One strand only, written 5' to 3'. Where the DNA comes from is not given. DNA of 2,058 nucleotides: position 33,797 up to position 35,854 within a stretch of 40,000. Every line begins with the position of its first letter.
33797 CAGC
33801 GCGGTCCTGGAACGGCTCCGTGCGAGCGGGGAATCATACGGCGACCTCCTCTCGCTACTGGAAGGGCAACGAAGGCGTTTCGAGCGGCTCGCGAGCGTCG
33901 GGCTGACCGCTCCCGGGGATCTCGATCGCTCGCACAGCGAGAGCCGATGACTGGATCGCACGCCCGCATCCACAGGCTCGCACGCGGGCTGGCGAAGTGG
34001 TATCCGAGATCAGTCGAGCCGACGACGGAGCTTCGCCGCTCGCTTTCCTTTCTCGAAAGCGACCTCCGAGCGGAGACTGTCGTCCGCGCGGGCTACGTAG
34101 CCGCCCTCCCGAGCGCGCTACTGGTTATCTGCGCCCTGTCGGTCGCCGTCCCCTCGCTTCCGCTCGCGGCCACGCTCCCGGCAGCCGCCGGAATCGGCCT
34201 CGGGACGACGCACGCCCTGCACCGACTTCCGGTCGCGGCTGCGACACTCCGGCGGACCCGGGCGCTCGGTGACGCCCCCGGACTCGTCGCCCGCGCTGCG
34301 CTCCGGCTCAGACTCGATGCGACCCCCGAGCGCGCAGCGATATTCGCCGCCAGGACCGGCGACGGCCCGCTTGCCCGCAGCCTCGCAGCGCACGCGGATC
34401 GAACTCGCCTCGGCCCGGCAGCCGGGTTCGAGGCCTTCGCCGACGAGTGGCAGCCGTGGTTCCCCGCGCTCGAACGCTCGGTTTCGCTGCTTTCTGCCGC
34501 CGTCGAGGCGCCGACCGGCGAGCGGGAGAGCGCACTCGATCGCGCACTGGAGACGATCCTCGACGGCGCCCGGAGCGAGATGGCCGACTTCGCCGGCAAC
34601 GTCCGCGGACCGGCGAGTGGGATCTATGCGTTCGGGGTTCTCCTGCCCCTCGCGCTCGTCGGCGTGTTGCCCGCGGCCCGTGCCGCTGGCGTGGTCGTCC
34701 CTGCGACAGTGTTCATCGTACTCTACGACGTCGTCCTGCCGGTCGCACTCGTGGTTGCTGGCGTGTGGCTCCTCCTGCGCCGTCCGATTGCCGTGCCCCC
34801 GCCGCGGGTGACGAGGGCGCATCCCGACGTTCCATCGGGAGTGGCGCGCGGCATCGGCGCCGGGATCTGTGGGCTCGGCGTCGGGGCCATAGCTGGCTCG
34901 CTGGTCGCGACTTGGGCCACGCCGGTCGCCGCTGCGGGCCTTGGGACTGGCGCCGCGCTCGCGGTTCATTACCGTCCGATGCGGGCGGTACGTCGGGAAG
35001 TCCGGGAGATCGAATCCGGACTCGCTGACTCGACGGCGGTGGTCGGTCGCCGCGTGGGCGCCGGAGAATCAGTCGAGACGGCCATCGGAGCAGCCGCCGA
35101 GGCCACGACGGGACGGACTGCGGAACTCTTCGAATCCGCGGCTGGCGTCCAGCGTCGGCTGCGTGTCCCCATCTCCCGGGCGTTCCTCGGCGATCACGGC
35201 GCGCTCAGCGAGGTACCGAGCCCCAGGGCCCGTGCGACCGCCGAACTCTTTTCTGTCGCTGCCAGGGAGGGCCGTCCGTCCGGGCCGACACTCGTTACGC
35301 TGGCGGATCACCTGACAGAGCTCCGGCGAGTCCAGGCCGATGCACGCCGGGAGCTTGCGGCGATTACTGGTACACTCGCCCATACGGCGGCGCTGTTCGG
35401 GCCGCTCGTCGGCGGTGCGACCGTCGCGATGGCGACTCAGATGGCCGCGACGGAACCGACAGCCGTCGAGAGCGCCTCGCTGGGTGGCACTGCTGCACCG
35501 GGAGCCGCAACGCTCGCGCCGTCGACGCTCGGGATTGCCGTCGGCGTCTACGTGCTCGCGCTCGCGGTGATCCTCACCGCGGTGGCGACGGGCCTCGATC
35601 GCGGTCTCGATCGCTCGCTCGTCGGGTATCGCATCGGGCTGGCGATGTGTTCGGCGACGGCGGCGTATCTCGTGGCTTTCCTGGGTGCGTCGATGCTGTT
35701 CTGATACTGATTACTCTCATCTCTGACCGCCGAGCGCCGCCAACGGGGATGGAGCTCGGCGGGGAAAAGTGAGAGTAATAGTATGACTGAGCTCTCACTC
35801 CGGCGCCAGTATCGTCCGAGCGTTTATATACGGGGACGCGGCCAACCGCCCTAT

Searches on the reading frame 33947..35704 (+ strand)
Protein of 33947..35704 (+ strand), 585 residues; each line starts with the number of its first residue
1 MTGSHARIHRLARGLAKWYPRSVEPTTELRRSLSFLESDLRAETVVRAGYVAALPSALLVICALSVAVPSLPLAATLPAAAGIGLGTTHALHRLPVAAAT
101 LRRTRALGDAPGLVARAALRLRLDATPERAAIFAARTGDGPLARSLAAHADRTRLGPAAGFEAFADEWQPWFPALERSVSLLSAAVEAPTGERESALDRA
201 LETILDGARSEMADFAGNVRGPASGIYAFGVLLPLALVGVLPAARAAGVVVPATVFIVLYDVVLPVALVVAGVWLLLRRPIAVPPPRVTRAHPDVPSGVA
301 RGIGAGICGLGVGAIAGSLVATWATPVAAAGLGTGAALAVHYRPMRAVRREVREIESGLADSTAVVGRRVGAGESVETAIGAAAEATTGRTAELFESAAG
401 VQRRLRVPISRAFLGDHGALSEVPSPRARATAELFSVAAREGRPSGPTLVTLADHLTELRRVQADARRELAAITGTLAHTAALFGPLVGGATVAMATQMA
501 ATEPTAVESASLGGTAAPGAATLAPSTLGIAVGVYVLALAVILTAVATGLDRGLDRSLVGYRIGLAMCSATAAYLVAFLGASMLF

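Call 13: search_protein_families(library=pfam, proteins=[window:33947-35704:+], max_evalue=0.01)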
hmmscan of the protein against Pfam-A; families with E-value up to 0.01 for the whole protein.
window:33947-35704:+ (585 aa): 1 family
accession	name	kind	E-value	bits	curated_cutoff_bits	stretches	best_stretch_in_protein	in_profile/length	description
PF00482.28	T2SSF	-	9e-06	26.1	25.2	0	370-488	9-120/125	Type II secretion system (T2SS), protein F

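Call 95: find_homologous_proteins(query=window:33947-35704:+, max_evalue=1e-100)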
Query window:33947-35704:+ (585 aa): 742 proteins with E <= 1e-100 among 8000 candidates; the best 120 are listed.
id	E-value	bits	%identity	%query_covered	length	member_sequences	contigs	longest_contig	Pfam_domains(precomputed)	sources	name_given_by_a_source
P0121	0.0e+0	1167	97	100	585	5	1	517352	PF00482.29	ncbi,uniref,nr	ncbi:type II secretion system protein [Halobellus ordinarius]|uniref:type II secretion system protei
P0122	1.3e-266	904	77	100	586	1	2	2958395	PF00482.29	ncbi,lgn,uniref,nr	ncbi:type II secretion system F family protein [Halobellus limi]|uniref:Type II secretion system (T2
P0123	3.7e-266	902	76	100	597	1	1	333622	-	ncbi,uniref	ncbi:type II secretion system protein [Halobellus sp. GM3]|uniref:type II secretion system protein n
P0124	1.0e-265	901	76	100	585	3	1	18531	PF00482.29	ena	-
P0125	5.2e-262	889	75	99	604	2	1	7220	-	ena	-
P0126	1.9e-261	887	76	99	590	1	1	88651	-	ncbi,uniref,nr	ncbi:hypothetical protein [Halobellus rufus]|uniref:hypothetical protein n=1 Tax=Halobellus rufus Ta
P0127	3.1e-260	883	75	100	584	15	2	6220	-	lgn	-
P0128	3.1e-257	873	75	98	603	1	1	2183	-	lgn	-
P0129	1.6e-256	870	75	98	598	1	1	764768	PF00482.29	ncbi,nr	ncbi:type II secretion system protein [Halobellus sp. Atlit-31R]|nr:type II secretion system protein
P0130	4.2e-256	869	74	100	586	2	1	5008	-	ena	-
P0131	2.3e-255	867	72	100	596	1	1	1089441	PF00482.29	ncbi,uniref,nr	ncbi:type II secretion system protein [Halobellus captivus]|uniref:type II secretion system protein 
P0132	2.0e-254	864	74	100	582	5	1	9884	-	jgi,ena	-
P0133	2.5e-254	863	74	100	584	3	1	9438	-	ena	-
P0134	1.1e-253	861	73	100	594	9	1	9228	PF00482.29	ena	-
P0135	2.8e-253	860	73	99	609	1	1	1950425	-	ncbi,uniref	ncbi:type II secretion system protein [Halobellus salinisoli]|uniref:type II secretion system protei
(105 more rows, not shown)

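Call 96: find_encoding_contigs(protein=P0121, flank=10000, max_places=1)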
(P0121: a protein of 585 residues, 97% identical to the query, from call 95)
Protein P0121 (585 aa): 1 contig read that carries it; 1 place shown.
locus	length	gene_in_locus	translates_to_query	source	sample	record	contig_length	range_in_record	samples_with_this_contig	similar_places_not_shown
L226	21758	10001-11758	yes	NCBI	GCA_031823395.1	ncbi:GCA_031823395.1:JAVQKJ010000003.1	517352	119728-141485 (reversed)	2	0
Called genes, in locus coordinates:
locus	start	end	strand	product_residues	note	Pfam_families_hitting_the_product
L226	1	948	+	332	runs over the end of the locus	PF23600:CdpA_N, PF23601:CdpA_C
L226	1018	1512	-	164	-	PF01927:Mut7-C, PF18480:DUF5615 (faint)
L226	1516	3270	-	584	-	PF14716:HHH_8, PF12826:HHH_2 (faint), PF14520:HHH_5, PF14791:DNA_pol_B_thumb, PF02811:PHP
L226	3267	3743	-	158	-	PF19101:DUF5788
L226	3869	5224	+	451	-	PF01663:Phosphodiest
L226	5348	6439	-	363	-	PF00091:Tubulin, PF21011:CetZ_C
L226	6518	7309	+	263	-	-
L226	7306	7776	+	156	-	PF23993:DUF7311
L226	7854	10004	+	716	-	PF00437:T2SSE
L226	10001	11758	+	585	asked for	PF00482:T2SSF (faint)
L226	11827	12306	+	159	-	PF23954:DUF7283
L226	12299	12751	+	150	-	PF23956:DUF7285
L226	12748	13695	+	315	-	PF23955:DUF7284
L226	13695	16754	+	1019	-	PF23957:DUF7286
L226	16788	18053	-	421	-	PF19295:SufBD_N, PF01458:SUFBD_core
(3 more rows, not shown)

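Call 97: find_encoding_contigs(protein=P0122, flank=10000, max_places=1)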
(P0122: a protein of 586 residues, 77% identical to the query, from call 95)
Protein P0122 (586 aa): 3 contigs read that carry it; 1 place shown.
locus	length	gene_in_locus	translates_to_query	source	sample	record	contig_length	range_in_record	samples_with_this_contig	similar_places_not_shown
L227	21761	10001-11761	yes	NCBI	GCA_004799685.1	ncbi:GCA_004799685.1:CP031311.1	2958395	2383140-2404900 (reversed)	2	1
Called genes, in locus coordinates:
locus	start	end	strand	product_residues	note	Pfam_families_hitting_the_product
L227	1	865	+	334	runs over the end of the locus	-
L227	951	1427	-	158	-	PF01927:Mut7-C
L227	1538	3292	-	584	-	PF14716:HHH_8, PF14520:HHH_5, PF14791:DNA_pol_B_thumb, PF02811:PHP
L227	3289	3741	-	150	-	PF19101:DUF5788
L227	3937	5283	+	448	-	PF01663:Phosphodiest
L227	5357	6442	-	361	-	PF00091:Tubulin, PF21011:CetZ_C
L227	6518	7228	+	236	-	-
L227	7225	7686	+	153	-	PF23993:DUF7311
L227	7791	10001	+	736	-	PF00437:T2SSE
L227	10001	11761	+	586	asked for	PF00482:T2SSF (faint)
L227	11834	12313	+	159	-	PF23954:DUF7283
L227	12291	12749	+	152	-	PF23956:DUF7285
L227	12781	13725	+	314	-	PF23955:DUF7284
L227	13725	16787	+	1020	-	PF23957:DUF7286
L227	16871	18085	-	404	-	PF19295:SufBD_N, PF01458:SUFBD_core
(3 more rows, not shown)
